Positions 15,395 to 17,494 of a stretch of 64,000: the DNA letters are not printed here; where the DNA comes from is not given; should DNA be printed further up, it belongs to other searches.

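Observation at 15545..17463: Unusual three-domain redox fusion with a translationally coupled Rossmann-only mini-ORF, next to an AraC regulator in an AT-rich block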

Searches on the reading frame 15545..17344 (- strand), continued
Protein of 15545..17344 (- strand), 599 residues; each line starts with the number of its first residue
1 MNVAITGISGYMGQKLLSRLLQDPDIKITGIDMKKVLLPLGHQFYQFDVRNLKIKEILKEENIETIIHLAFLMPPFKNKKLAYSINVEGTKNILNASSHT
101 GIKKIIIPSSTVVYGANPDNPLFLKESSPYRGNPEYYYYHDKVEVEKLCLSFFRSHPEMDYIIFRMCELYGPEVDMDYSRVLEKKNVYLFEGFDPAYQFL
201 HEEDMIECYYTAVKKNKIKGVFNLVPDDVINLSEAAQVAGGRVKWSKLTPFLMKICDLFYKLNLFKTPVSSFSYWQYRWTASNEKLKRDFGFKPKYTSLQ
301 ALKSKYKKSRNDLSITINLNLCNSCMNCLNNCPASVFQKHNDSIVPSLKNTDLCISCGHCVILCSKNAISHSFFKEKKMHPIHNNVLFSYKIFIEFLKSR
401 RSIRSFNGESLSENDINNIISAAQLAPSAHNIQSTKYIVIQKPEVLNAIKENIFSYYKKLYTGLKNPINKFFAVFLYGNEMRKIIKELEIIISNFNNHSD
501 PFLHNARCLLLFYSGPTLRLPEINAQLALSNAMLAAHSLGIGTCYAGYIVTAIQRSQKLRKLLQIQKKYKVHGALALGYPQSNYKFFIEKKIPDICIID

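Call 70: search_protein_families(library=pfam, proteins=[P0061, P0132, P0070, P0052, P0120, P0109, P0151, P0158, L171:3232-3951:+, P0088], max_evalue=0.0001)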
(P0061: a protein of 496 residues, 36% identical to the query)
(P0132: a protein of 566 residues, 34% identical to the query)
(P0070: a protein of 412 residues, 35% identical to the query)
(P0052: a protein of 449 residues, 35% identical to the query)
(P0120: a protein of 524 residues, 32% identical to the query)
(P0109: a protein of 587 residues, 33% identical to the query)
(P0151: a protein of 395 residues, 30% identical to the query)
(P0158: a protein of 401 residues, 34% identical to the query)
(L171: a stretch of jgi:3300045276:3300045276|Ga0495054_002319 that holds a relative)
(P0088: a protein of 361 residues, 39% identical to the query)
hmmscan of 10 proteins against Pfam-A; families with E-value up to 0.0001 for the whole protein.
P0061 (496 aa): 5 families
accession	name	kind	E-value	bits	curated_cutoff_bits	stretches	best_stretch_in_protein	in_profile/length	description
PF01370.27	Epimerase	-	8.2e-29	101.1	20.9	1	4-226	1-239/240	NAD dependent epimerase/dehydratase family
PF16363.11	GDP_Man_Dehyd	-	7.1e-17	62.3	27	1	5-308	1-331/332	GDP-mannose 4,6 dehydratase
PF01073.25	3Beta_HSD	-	1.1e-15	57.8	22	1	5-179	1-188/280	3-beta hydroxysteroid dehydrogenase/isomerase family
PF07993.18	NAD_binding_4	-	9.8e-08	31.9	20.1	0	64-197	87-220/258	Male sterility protein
PF02719.21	Polysacc_synt_2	-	6.9e-05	22.6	20.2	0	4-113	1-128/293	Polysaccharide biosynthesis protein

P0132 (566 aa): 10 families
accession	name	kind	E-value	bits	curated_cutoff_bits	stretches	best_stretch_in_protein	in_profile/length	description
PF00106.31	adh_short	-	1.9e-39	135.6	26.6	1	319-504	1-191/195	short chain dehydrogenase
PF01370.27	Epimerase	-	1.3e-33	116.9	20.9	1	6-235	1-240/240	NAD dependent epimerase/dehydratase family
PF13561.12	adh_short_C2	-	6.5e-26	91.8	27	1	328-510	6-191/236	Enoyl-(Acyl carrier protein) reductase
PF01073.25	3Beta_HSD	-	1.5e-22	80.4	22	1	7-197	1-197/280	3-beta hydroxysteroid dehydrogenase/isomerase family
PF16363.11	GDP_Man_Dehyd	-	8.6e-17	62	27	1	7-169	1-173/332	GDP-mannose 4,6 dehydratase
PF07993.18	NAD_binding_4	-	1.8e-13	50.7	20.1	1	56-193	75-219/258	Male sterility protein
PF13460.12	NAD_binding_10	-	7.2e-12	46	27.2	1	10-162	1-133/184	NAD(P)H-binding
PF02719.21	Polysacc_synt_2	-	4.7e-11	42.8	20.2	1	6-122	1-129/293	Polysaccharide biosynthesis protein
PF08659.16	KR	-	1.1e-10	42.2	22.6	1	320-476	2-163/180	KR domain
PF04321.23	RmlD_sub_bind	-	3.6e-09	36.5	27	1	5-239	2-217/287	RmlD substrate binding domain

P0070 (412 aa): 3 families
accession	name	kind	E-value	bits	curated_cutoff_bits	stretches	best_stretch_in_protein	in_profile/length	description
PF01370.27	Epimerase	-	2.9e-25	89.5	20.9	1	11-231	1-238/240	NAD dependent epimerase/dehydratase family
PF01073.25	3Beta_HSD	-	2.6e-09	37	22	1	13-185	2-188/280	3-beta hydroxysteroid dehydrogenase/isomerase family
PF16363.11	GDP_Man_Dehyd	-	1.2e-06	28.7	27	1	13-164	2-170/332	GDP-mannose 4,6 dehydratase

P0052 (449 aa): 14 families
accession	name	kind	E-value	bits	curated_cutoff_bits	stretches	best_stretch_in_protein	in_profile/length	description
PF00881.29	Nitroreductase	-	1.5e-27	97.3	23.5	1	244-430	1-167/167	Nitroreductase family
PF13673.13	Acetyltransf_10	-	2.6e-16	60.2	23.6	1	32-135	5-112/128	Acetyltransferase (GNAT) domain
PF00583.31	Acetyltransf_1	-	8e-10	39.5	20.7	1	43-130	16-116/116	Acetyltransferase (GNAT) family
PF13508.13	Acetyltransf_7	-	1.2e-09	38.8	27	1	57-129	3-81/84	Acetyltransferase (GNAT) domain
PF00037.32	Fer4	-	1.9e-09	37.4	21.1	1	197-217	4-24/24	4Fe-4S binding domain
PF12838.12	Fer4_7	-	3.3e-09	37.5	27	1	169-215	2-52/52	4Fe-4S dicluster domain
PF13187.11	Fer4_9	-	1.2e-08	35.3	27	1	169-216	2-52/52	4Fe-4S dicluster domain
PF12837.12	Fer4_6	-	2.8e-08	33.8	25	0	161-184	1-24/24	4Fe-4S binding domain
PF13237.11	Fer4_10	-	8.8e-08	32.4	25.5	1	161-212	1-53/53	4Fe-4S dicluster domain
PF13484.11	Fer4_16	-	1.6e-07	32.4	30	0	201-225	2-26/66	4Fe-4S double cluster binding domain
PF13534.11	Fer4_17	-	2.5e-07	31.6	22.2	0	200-227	1-27/61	4Fe-4S dicluster domain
PF13183.11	Fer4_8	-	7.7e-07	30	27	0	201-218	5-22/68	4Fe-4S dicluster domain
PF12797.12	Fer4_2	-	8.5e-07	29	24.5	0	161-180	2-21/22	4Fe-4S binding domain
PF14697.11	Fer4_21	-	8.9e-06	26.2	35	1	164-216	3-57/59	4Fe-4S dicluster domain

P0120 (524 aa): 15 families
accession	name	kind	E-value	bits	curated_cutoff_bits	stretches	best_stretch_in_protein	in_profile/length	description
PF00881.29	Nitroreductase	-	1.2e-26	94.3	23.5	1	94-278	1-167/167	Nitroreductase family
PF13649.12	Methyltransf_25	-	1.9e-15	57.8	27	1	356-446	1-97/97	Methyltransferase domain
PF08241.18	Methyltransf_11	-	3.4e-15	56.9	21.2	1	358-449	2-94/95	Methyltransferase domain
PF13847.12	Methyltransf_31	-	1.1e-11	45.1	27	1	355-464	6-128/145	Methyltransferase domain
PF00037.32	Fer4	-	1.3e-10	41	21.1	1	12-33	1-22/24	4Fe-4S binding domain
PF01209.24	Ubie_methyltran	-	1e-09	38.6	20.1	1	354-467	49-169/233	ubiE/COQ5 methyltransferase family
PF12837.12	Fer4_6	-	1.1e-09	38.2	25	1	11-33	1-23/24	4Fe-4S binding domain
PF12838.12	Fer4_7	-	3.1e-09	37.6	27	0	8-33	27-52/52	4Fe-4S dicluster domain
PF13237.11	Fer4_10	-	1e-08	35.4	25.5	1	11-61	1-52/53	4Fe-4S dicluster domain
PF13187.11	Fer4_9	-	2.7e-08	34.1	27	1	18-66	1-52/52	4Fe-4S dicluster domain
PF08242.18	Methyltransf_12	-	4e-08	34.3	30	1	358-447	2-97/98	Methyltransferase domain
PF12797.12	Fer4_2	-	3.3e-07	30.3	24.5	1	11-31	2-22/22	4Fe-4S binding domain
PF13183.11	Fer4_8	-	4.6e-07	30.7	27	0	17-33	52-68/68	4Fe-4S dicluster domain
PF14512.11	TM1586_NiRdase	-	2.6e-06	27.7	27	0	203-284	63-138/215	Putative TM nitroreductase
PF13484.11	Fer4_16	-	4.7e-06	27.7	30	0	51-69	2-20/66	4Fe-4S double cluster binding domain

P0109 (587 aa): 9 families
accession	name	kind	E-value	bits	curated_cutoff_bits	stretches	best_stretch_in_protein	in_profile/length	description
PF01370.27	Epimerase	-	9.6e-26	91.1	20.9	1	5-226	1-240/240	NAD dependent epimerase/dehydratase family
PF01073.25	3Beta_HSD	-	3.2e-18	66.2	22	1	46-184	47-194/280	3-beta hydroxysteroid dehydrogenase/isomerase family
PF16363.11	GDP_Man_Dehyd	-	9.1e-11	42.2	27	1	44-234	52-256/332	GDP-mannose 4,6 dehydratase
PF00037.32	Fer4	-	2.2e-08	34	21.1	0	514-534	4-24/24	4Fe-4S binding domain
PF07993.18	NAD_binding_4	-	2.5e-07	30.6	20.1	1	53-172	77-208/258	Male sterility protein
PF04321.23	RmlD_sub_bind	-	1.3e-06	28.2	27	1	53-185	37-165/287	RmlD substrate binding domain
PF12837.12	Fer4_6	-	4.4e-06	26.8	25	0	541-557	4-20/24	4Fe-4S binding domain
PF14697.11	Fer4_21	-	2.1e-05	25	35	1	516-561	6-57/59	4Fe-4S dicluster domain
PF12838.12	Fer4_7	-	6.3e-05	23.8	27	1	518-560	2-52/52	4Fe-4S dicluster domain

P0151 (395 aa): 3 families
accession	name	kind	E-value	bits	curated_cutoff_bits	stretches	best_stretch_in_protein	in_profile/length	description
PF01370.27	Epimerase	-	1.1e-26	94.2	20.9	1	84-302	1-232/240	NAD dependent epimerase/dehydratase family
PF01073.25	3Beta_HSD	-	2.2e-12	47.1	22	1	85-263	1-193/280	3-beta hydroxysteroid dehydrogenase/isomerase family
PF16363.11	GDP_Man_Dehyd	-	2.6e-09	37.4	27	1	86-258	2-190/332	GDP-mannose 4,6 dehydratase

P0158 (401 aa): 7 families
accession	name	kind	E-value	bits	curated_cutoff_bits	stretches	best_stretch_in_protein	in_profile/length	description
PF01370.27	Epimerase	-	1.7e-29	103.4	20.9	1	17-245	1-240/240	NAD dependent epimerase/dehydratase family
PF01073.25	3Beta_HSD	-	7.6e-19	68.2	22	1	18-194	1-185/280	3-beta hydroxysteroid dehydrogenase/isomerase family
PF16363.11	GDP_Man_Dehyd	-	1.5e-15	58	27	1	18-201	1-203/332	GDP-mannose 4,6 dehydratase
PF07993.18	NAD_binding_4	-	2.1e-13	50.5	20.1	2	79-202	86-219/258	Male sterility protein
PF02719.21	Polysacc_synt_2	-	4.4e-10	39.7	20.2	1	17-132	1-129/293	Polysaccharide biosynthesis protein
PF13460.12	NAD_binding_10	-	1.4e-06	28.7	27.2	1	21-191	1-147/184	NAD(P)H-binding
PF04321.23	RmlD_sub_bind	-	4e-05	23.3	27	0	16-124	2-95/287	RmlD substrate binding domain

L171:3232-3951:+ (239 aa): 8 families
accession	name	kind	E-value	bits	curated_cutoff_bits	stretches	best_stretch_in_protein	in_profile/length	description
PF12838.12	Fer4_7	-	1.5e-09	38.6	27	1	170-214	2-52/52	4Fe-4S dicluster domain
PF00037.32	Fer4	-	4.7e-09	36.1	21.1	1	195-216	3-24/24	4Fe-4S binding domain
PF14697.11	Fer4_21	-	1.6e-07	31.8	35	1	168-216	6-58/59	4Fe-4S dicluster domain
PF13237.11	Fer4_10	-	2.6e-07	30.9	25.5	1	165-211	4-53/53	4Fe-4S dicluster domain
PF13187.11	Fer4_9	-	7.7e-07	29.5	27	1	169-215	1-52/52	4Fe-4S dicluster domain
PF25160.1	LdpA_Fe-S-bd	-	1.1e-06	28.7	27.6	1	179-217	11-45/49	LdpA Fe-S cluster-binding domain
PF12837.12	Fer4_6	-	7.6e-06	26.1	25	1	193-215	2-24/24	4Fe-4S binding domain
PF12797.12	Fer4_2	-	4.5e-05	23.6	24.5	1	192-211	2-21/22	4Fe-4S binding domain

P0088 (361 aa): 6 families
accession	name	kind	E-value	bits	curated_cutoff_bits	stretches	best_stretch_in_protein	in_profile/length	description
PF01370.27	Epimerase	-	1.5e-32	113.4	20.9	1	4-227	1-240/240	NAD dependent epimerase/dehydratase family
PF16363.11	GDP_Man_Dehyd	-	6.8e-16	59.1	27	1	5-177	1-188/332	GDP-mannose 4,6 dehydratase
PF01073.25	3Beta_HSD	-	1.9e-14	53.8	22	1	5-181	1-190/280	3-beta hydroxysteroid dehydrogenase/isomerase family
PF07993.18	NAD_binding_4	-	8.2e-10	38.7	20.1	1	64-191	87-226/258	Male sterility protein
PF04321.23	RmlD_sub_bind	-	6.8e-08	32.4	27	1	3-185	2-164/287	RmlD substrate binding domain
PF02719.21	Polysacc_synt_2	-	9.8e-06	25.4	20.2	1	4-113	1-128/293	Polysaccharide biosynthesis protein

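Call 76: find_encoding_contigs(protein=P0037, flank=6000, max_places=4)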
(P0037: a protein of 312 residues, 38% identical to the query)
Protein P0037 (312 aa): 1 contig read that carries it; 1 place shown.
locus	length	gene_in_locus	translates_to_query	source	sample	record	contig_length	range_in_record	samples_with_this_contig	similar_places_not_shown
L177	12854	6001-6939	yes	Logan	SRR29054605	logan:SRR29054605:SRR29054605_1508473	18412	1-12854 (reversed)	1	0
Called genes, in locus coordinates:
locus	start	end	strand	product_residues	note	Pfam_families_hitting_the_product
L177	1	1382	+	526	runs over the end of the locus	-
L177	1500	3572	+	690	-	PF03372:Exo_endo_phos, PF01103:Omp85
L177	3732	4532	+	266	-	PF00106:adh_short, PF08659:KR, PF13561:adh_short_C2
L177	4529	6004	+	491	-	PF02310:B12-binding (weak), PF04055:Radical_SAM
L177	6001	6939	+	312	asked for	PF01073:3Beta_HSD, PF01370:Epimerase, PF07993:NAD_binding_4 (faint), PF16363:GDP_Man_Dehyd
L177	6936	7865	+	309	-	PF00781:DAGK_cat, PF19279:YegS_C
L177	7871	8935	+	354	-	PF00586:AIRS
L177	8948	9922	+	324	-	PF01040:UbiA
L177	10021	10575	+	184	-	-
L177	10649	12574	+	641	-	PF00149:Metallophos, PF02872:5_nucleotid_C, PF18962:Por_Secre_tail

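Call 86: predict_structure(alignment_id=A7)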
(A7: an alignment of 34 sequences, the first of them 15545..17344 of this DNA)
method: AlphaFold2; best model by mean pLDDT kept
length: 599 residues; sequences in the alignment: 34
mean_pLDDT: 77.6   pTM: 0.51
mean pLDDT of the five models: 77.6, 76.9, 76.4, 76.0, 71.4
residues with pLDDT >= 90: 231; 70-90: 188; 50-70: 93; < 50: 87
segments of 3 or more residues with pLDDT < 50: 72-77, 111-136, 169-196, 246-248, 264-282, 308-311
pLDDT, mean of each block of 10 residues (from residue 1): 80 79 89 65 76 89 89 53 77 92 83 39 39 47 76 91 68 41 41 50 84 88 69 65 51 56 46 39 65 81 60 79 92 88 85 78 89 72 72 88 92 97 90 90 97 96 93 91 93 95 96 84 95 96 96 93 90 97 81 84
secondary structure, 60 per line:
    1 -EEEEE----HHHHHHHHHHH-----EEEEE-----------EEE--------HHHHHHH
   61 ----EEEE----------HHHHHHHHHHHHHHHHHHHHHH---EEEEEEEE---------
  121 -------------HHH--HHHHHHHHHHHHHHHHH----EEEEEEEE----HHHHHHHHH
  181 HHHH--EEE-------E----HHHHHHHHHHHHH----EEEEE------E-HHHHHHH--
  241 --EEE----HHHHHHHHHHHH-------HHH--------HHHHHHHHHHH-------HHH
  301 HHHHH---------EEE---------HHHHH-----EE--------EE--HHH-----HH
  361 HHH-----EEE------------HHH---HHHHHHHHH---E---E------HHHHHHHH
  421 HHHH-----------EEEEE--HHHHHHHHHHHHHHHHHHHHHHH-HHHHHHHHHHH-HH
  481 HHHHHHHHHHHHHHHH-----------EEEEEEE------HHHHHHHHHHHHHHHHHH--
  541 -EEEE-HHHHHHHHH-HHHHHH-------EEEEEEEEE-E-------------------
elements in order: E2-6 H11-21 E27-31 E43-45 H54-60 E65-68 H79-100 E104-111 H139-155 E160-167 H172-184 E187-189 H202-214 E219-223 H232-238 E243-245 H250-261 H280-290 H298-305 E315-317 H327-331 H359-363 E369-371 H390-398 H413-424 E436-440 H443-465 H467-477 H479-496 E508-514 H521-538 E542-545 H547-555 H557-562 E570-578
